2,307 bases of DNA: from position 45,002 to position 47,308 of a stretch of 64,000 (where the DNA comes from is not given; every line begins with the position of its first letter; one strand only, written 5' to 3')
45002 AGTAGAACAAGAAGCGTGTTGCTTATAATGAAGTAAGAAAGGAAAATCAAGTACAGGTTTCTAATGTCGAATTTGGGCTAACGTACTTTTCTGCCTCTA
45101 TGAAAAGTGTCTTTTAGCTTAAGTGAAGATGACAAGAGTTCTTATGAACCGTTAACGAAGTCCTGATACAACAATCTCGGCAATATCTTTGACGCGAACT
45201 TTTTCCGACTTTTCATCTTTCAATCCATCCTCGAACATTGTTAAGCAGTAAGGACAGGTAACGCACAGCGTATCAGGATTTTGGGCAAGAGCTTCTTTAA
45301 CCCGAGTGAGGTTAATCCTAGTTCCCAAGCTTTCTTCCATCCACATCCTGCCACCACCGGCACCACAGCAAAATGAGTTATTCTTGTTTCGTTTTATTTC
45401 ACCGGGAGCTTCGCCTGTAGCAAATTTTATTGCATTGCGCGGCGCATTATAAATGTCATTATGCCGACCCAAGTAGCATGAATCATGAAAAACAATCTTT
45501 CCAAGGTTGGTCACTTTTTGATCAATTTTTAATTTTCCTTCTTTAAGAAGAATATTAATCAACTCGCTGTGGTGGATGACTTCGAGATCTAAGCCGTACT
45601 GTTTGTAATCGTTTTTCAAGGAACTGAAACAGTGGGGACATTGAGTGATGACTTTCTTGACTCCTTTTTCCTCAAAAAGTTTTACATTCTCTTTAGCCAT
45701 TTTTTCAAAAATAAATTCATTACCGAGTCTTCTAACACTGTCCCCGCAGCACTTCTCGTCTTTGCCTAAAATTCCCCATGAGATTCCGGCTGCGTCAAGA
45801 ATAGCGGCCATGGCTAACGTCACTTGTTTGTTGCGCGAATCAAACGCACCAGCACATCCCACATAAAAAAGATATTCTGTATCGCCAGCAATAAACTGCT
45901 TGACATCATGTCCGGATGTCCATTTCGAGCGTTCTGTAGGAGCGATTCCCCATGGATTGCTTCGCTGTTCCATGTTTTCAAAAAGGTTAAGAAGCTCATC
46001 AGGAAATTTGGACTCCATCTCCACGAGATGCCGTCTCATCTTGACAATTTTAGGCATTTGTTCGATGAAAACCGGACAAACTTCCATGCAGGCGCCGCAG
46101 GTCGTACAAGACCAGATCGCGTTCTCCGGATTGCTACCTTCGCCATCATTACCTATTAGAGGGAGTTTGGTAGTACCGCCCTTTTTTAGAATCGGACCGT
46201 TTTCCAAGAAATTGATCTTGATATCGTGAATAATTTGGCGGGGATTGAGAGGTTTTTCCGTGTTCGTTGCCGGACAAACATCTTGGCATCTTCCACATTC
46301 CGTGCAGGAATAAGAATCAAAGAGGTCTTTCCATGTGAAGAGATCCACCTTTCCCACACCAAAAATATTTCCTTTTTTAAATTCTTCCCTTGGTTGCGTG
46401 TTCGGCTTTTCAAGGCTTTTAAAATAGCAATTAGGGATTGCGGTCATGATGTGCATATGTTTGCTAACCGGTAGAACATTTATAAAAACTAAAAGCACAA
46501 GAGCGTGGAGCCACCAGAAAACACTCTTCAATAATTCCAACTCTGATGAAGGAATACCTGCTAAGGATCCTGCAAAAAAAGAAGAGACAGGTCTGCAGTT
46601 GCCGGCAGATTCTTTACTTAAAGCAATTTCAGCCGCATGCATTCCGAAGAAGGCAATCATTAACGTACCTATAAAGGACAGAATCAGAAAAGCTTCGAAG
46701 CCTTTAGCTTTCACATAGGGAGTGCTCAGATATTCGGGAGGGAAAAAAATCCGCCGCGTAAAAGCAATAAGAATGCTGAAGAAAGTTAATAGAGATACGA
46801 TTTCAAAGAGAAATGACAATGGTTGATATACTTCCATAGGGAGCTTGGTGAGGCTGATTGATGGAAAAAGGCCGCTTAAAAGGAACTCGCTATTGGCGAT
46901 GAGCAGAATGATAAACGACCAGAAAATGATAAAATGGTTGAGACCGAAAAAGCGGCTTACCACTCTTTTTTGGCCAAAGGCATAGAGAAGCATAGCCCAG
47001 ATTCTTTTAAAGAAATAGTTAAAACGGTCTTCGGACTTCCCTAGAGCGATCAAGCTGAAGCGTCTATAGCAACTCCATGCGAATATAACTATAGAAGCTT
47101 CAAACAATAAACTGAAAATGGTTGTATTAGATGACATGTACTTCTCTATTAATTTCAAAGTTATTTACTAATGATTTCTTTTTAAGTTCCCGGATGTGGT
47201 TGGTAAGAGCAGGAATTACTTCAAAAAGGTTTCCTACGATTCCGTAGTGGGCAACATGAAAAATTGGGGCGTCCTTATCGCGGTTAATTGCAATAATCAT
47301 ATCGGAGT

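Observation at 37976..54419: Composite redox locus: two EtfAB pairs each paired with a membrane heme-b/FeS/CCG oxidoreductase, plus HdrA, a soluble HdrD-like protein and an MvhDGA [NiFe] hydrogenase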

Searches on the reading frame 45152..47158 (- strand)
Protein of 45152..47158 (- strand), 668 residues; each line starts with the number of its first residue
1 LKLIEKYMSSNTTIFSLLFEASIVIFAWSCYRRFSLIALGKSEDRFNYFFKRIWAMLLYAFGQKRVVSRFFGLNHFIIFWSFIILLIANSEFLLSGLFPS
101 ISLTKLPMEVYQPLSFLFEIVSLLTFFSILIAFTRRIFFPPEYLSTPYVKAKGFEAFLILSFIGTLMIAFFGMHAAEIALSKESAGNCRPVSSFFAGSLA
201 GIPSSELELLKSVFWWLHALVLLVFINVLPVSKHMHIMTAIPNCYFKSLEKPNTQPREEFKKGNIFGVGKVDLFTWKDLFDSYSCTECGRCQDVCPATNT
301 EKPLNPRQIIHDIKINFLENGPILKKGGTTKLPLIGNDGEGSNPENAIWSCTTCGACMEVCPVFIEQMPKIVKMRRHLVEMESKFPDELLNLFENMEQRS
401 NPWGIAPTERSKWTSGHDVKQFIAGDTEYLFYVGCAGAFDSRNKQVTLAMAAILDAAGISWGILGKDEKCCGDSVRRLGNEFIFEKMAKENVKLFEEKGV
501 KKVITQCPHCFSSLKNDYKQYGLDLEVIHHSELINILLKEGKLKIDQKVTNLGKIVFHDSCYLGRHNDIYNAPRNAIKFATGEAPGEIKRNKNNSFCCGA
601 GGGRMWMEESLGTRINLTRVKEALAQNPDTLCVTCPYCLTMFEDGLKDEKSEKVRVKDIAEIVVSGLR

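Call 3: search_protein_families(library=pfam, proteins=[window:45152-47158:-])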
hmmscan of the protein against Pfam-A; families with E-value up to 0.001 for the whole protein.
window:45152-47158:- (668 aa): 12 families
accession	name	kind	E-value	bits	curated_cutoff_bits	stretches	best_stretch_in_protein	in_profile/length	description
PF02754.22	CCG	-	4.8e-35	120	20.6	2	429-515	1-85/85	Cysteine-rich domain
PF13183.11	Fer4_8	-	1e-10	42.4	27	1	283-364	3-67/68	4Fe-4S dicluster domain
PF13187.11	Fer4_9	-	5.7e-10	39.5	27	1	285-362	2-48/52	4Fe-4S dicluster domain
PF13237.11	Fer4_10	-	8.8e-09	35.6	25.5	1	280-362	4-53/53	4Fe-4S dicluster domain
PF13534.11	Fer4_17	-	8.6e-08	33.1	22.2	1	284-363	1-58/61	4Fe-4S dicluster domain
PF12838.12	Fer4_7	-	1.4e-07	32.3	27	0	279-297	32-50/52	4Fe-4S dicluster domain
PF00037.32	Fer4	-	8.1e-07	29.1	21.1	0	281-296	4-19/24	4Fe-4S binding domain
PF12797.12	Fer4_2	-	8.2e-07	29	24.5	1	276-297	1-22/22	4Fe-4S binding domain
PF17179.9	Fer4_22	-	4.3e-05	24.7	27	0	273-297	69-93/95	4Fe-4S dicluster domain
PF13484.11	Fer4_16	-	5.9e-05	24.2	30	0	285-309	2-29/66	4Fe-4S double cluster binding domain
PF14697.11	Fer4_21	-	0.00028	21.4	35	0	350-363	40-53/59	4Fe-4S dicluster domain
PF25160.1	LdpA_Fe-S-bd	-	0.00053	20.2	27.6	0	284-299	27-42/49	LdpA Fe-S cluster-binding domain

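Call 6: search_protein_families(library=ncbifam, proteins=[window:45152-47158:-])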
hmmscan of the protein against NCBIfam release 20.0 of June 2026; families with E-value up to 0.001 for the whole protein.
window:45152-47158:- (668 aa): 22 families
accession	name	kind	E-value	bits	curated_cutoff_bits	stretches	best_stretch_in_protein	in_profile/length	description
NF004898.0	PRK06259.1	equivalog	7.3e-46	156.8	385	1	345-664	182-485/488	fumarate reductase (CoM/CoB) subunit TfrB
NF045670.1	quin_L_LdhH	equivalog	1.1e-30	106.5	800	1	373-663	414-705/706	L-lactate dehydrogenase (quinone) large subunit LdhH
NF045663.1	diclust_near_Sec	equivalog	2.5e-20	72.2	530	1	345-640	349-616/759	pyridine nucleotide-disulfide oxidoreductase/dicluster-binding protein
NF045724.1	ferredox_TmcB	equivalog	1.9e-14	53.1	735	1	444-663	201-424/430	electron transfer complex ferredoxin TmcB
NF045796.1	DsrK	equivalog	2e-13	49.8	400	1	349-642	118-416/453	sulfate reduction electron transfer complex DsrMKJOP subunit DsrK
NF045711.1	sulf_resp_HmcF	equivalog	8.7e-13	47.9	750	1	524-607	306-388/457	sulfate respiration complex iron-sulfur protein HmcF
NF008369.0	PRK11168.1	equivalog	3e-11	42.9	278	1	418-639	158-377/401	anaerobic glycerol-3-phosphate dehydrogenase subunit C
NF009227.0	PRK12577.1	equivalog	2.3e-07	29.8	349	1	344-383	204-243/330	succinate dehydrogenase/fumarate reductase iron-sulfur subunit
TIGR00273.1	TIGR00273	equivalog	2.8e-07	29.7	444.8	1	348-383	342-377/432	LutB/LldF family L-lactate oxidation iron-sulfur protein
TIGR03290.1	CoB_CoM_SS_C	equivalog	3.3e-07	30.4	160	1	345-378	42-75/144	CoB--CoM heterodisulfide reductase subunit C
TIGR03288.1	CoB_CoM_SS_B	equivalog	3.8e-07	29.7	345.15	0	590-648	185-243/290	CoB--CoM heterodisulfide reductase subunit B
NF008434.0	PRK11274.1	equivalog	1.3e-06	27.6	333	1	432-645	173-391/409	glycolate oxidase subunit GlcF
NF009226.0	PRK12576.1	equivalog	3.8e-06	26.5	344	1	276-379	147-240/317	succinate dehydrogenase/fumarate reductase iron-sulfur subunit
NF041890.1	hdrC_Methbact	equivalog_domain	5e-06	26.2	270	0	283-313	29-58/192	ferredoxin:CoB-CoM heterodisulfide reductase subunit HdrC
TIGR00384.1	dhsB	subfamily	8.6e-06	25.4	88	1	343-374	190-221/222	succinate dehydrogenase and fumarate reductase iron-sulfur protein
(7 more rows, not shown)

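Call 29: search_solved_structures(query=window:45152-47137:-, max_evalue=0.001, show_alignments=1)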
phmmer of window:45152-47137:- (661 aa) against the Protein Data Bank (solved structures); distinct sequences matched with E-value up to 0.001: 5.
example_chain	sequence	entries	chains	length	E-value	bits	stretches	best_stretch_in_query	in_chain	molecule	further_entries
9ojn_A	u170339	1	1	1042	2.3e-113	383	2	325-659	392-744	Iron-sulfur-binding reductase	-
8rvv_B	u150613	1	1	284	2.8e-07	32.4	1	507-644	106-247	H(2):CoB-CoM heterodisulfide,ferredoxin reductase subunit B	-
8rvu_b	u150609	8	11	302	3.7e-07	32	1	507-644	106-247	H(2):CoB-CoM heterodisulfide,ferredoxin reductase subunit B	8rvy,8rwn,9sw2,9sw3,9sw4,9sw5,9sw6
9sfi_C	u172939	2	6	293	7.7e-07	31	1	507-643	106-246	H(2)/formate:CoB-CoM heterodisulfide,ferredoxin reductase subunit B2 | Heterodisulfide reductase subunit B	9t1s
5odc_B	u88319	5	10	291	1.8e-05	26.5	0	511-641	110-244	Heterodisulfide reductase, subunit B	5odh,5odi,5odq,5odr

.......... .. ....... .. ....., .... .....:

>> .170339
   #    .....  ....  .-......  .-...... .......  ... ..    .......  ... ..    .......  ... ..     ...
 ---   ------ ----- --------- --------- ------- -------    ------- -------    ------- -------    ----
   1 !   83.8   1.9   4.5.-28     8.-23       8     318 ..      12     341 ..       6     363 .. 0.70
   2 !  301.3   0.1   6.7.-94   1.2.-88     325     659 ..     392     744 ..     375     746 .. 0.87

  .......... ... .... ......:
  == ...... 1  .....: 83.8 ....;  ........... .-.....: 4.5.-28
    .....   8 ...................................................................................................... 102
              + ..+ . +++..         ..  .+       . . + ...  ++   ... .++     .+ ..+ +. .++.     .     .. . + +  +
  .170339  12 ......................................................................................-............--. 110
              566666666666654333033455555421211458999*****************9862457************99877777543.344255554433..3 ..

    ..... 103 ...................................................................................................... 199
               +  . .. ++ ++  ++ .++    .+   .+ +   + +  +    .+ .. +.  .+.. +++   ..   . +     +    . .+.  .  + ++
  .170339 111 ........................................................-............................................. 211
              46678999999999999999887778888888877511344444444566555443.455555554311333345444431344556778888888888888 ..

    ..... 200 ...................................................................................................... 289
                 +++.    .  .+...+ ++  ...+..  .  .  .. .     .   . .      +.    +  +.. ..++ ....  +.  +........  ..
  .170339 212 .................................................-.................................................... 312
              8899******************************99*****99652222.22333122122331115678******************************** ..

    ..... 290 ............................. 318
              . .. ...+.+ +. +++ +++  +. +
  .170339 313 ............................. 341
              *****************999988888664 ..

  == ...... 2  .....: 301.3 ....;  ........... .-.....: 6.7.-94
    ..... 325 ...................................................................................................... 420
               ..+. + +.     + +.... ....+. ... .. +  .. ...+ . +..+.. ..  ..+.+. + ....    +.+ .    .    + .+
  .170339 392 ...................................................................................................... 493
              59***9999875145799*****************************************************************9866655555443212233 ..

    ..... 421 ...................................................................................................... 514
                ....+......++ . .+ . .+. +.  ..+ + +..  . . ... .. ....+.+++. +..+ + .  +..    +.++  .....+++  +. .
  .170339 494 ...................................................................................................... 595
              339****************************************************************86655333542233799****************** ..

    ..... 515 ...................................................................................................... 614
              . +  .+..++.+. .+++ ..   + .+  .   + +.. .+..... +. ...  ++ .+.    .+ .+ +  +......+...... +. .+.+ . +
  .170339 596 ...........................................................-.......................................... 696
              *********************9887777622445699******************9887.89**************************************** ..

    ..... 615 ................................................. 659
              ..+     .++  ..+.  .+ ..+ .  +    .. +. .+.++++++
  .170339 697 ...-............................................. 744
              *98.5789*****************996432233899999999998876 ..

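Call 37: find_homologous_proteins(query=window:45152-47137:-, max_evalue=1e-30)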
Query window:45152-47137:- (661 aa): 7892 proteins with E <= 1e-30 among 8000 candidates; the best 120 are listed.
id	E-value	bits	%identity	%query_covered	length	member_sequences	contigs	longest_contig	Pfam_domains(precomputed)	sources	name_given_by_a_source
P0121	0.0e+0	1312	82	100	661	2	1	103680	PF12797.13,PF00037.33,PF13484.12,PF12838.13,PF13534.12,PF02754.22,PF13237.12,PF13183.12,PF13187.12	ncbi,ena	-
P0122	0.0e+0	1301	83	100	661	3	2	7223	PF12797.13,PF00037.33,PF13484.12,PF12838.13,PF13534.12,PF02754.22,PF13237.12,PF13183.12,PF13187.12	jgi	jgi:Fe-S oxidoreductase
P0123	0.0e+0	1287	81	100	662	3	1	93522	PF12797.13,PF12838.13,PF02754.22,PF13237.12,PF13183.12,PF13187.12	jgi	jgi:Fe-S oxidoreductase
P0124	0.0e+0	1224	76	100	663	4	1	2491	PF12797.13,PF00037.33,PF13484.12,PF12838.13,PF13534.12,PF02754.22,PF13237.12,PF13183.12,PF13187.12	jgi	jgi:Fe-S oxidoreductase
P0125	0.0e+0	1208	76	100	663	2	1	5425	PF12797.13,PF13484.12,PF12838.13,PF02754.22,PF13237.12,PF13183.12,PF13187.12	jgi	-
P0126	0.0e+0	1186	76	100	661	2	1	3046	PF12797.13,PF13484.12,PF12838.13,PF02754.22,PF13237.12,PF13183.12,PF13187.12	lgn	-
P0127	0.0e+0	1177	75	100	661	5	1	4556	PF12797.13,PF12838.13,PF13534.12,PF02754.22,PF13237.12,PF13183.12,PF13187.12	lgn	-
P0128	0.0e+0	1134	70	100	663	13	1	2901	PF12797.13,PF13484.12,PF13534.12,PF02754.22,PF13237.12,PF13183.12,PF13187.12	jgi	jgi:Fe-S oxidoreductase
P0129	0.0e+0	1124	70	100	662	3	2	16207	PF12797.13,PF13484.12,PF12838.13,PF13534.12,PF02754.22,PF13237.12,PF13183.12,PF13187.12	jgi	-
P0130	0.0e+0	1110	69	100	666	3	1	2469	PF12797.13,PF00037.33,PF13484.12,PF13534.12,PF02754.22,PF13237.12,PF13183.12,PF13187.12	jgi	-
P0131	0.0e+0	1105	68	100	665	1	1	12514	PF12797.13,PF13484.12,PF12838.13,PF13534.12,PF02754.22,PF13237.12,PF13183.12,PF13187.12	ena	-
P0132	0.0e+0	1098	68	100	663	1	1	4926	PF12797.13,PF12838.13,PF02754.22,PF13237.12,PF13183.12,PF13187.12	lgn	-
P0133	0.0e+0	1092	69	97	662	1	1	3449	PF12797.13,PF13484.12,PF12838.13,PF13534.12,PF02754.22,PF13237.12,PF13183.12,PF13187.12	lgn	-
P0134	0.0e+0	1091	67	100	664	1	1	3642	PF12797.13,PF00037.33,PF12838.13,PF13534.12,PF02754.22,PF13237.12,PF13183.12,PF13187.12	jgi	jgi:Fe-S oxidoreductase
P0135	0.0e+0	1091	68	100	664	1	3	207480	PF12797.13,PF13484.12,PF12838.13,PF13534.12,PF02754.22,PF13237.12,PF13183.12,PF13187.12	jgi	jgi:Fe-S oxidoreductase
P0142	0.0e+0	1078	67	100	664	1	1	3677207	PF12797.13,PF12838.13,PF13534.12,PF02754.22,PF13237.12,PF13183.12,PF13187.12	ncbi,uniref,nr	ncbi:(Fe-S)-binding protein [Geobacter sp. AOG1]|uniref:(Fe-S)-binding protein n=1 Tax=Geobacter sp.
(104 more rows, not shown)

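Call 38: find_encoding_contigs(protein=P0142, flank=8000, max_places=1)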
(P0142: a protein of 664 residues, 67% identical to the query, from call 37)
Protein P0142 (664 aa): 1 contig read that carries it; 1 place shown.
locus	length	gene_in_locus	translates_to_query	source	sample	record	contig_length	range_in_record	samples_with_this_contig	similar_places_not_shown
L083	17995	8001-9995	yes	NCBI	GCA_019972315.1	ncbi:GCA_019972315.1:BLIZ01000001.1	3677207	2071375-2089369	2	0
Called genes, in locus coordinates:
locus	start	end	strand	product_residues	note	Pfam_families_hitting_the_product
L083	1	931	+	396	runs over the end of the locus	PF13400:Tad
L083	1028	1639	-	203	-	PF03352:Adenine_glyco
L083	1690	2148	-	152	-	-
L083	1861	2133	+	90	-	-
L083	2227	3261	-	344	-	PF03747:ADP_ribosyl_GH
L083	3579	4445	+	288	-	PF04055:Radical_SAM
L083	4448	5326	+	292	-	PF00583:Acetyltransf_1, PF13673:Acetyltransf_10, PF13508:Acetyltransf_7, PF08445:FR47 (faint), PF18014:Acetyltransf_18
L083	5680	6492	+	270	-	PF01012:ETF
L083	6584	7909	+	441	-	PF12838:Fer4_7, PF13187:Fer4_9, PF13237:Fer4_10 (weak), PF14697:Fer4_21, PF25160:LdpA_Fe-S-bd (weak), PF00037:Fer4 (weak), PF01012:ETF, PF00766:ETF_alpha, +3 more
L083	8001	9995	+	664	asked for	PF12838:Fer4_7 (faint), PF13534:Fer4_17 (faint), PF12797:Fer4_2 (weak), PF13183:Fer4_8, PF13187:Fer4_9, PF13237:Fer4_10, PF02754:CCG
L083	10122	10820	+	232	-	PF00117:GATase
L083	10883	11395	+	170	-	-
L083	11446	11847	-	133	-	-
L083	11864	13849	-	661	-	PF13520:AA_permease_2, PF00324:AA_permease (weak)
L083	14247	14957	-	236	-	PF00072:Response_reg, PF00486:Trans_reg_C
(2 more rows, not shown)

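Call 39: find_encoding_contigs(protein=P0121, flank=10000, max_places=1)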
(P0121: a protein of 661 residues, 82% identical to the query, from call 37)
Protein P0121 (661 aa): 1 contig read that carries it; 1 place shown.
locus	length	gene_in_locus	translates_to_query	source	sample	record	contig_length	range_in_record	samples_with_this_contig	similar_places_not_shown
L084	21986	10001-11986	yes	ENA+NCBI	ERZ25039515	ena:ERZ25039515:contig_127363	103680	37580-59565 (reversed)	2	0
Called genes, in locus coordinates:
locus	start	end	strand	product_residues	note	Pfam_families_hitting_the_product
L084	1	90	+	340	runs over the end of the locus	PF18933:PsbP_2 (weak)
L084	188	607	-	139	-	-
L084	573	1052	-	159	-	-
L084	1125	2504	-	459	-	PF00206:Lyase_1, PF14698:ASL_C2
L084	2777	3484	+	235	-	PF00881:Nitroreductase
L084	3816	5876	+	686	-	-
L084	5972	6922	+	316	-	PF00561:Abhydrolase_1, PF12146:Hydrolase_4, PF12697:Abhydrolase_6 (weak), PF00326:Peptidase_S9, PF01738:DLH (weak), PF08840:BAAT_C (weak)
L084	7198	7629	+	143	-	PF00507:Oxidored_q4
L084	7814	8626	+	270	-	PF01012:ETF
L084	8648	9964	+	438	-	PF13237:Fer4_10 (weak), PF14697:Fer4_21, PF25160:LdpA_Fe-S-bd (weak), PF12838:Fer4_7 (weak), PF13187:Fer4_9 (weak), PF13484:Fer4_16 (faint), PF01012:ETF, PF00766:ETF_alpha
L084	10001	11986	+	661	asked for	PF12838:Fer4_7 (faint), PF12797:Fer4_2 (weak), PF00037:Fer4 (faint), PF13183:Fer4_8, PF13187:Fer4_9, PF13237:Fer4_10, PF13534:Fer4_17 (weak), PF02754:CCG, +1 more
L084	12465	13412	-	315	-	PF23023:Anti-Pycsar_Apyc1 (weak), PF00753:Lactamase_B, PF12706:Lactamase_B_2 (weak)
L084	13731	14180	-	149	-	-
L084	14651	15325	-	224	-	PF03848:TehB (weak), PF13489:Methyltransf_23, PF13649:Methyltransf_25, PF13847:Methyltransf_31, PF08241:Methyltransf_11, PF08242:Methyltransf_12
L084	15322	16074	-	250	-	PF03372:Exo_endo_phos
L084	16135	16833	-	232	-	-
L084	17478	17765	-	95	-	-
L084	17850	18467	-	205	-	-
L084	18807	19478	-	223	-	PF04191:PEMT (weak)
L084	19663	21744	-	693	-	PF02012:BNR (faint), PF15902:Sortilin-Vps10 (weak), PF18962:Por_Secre_tail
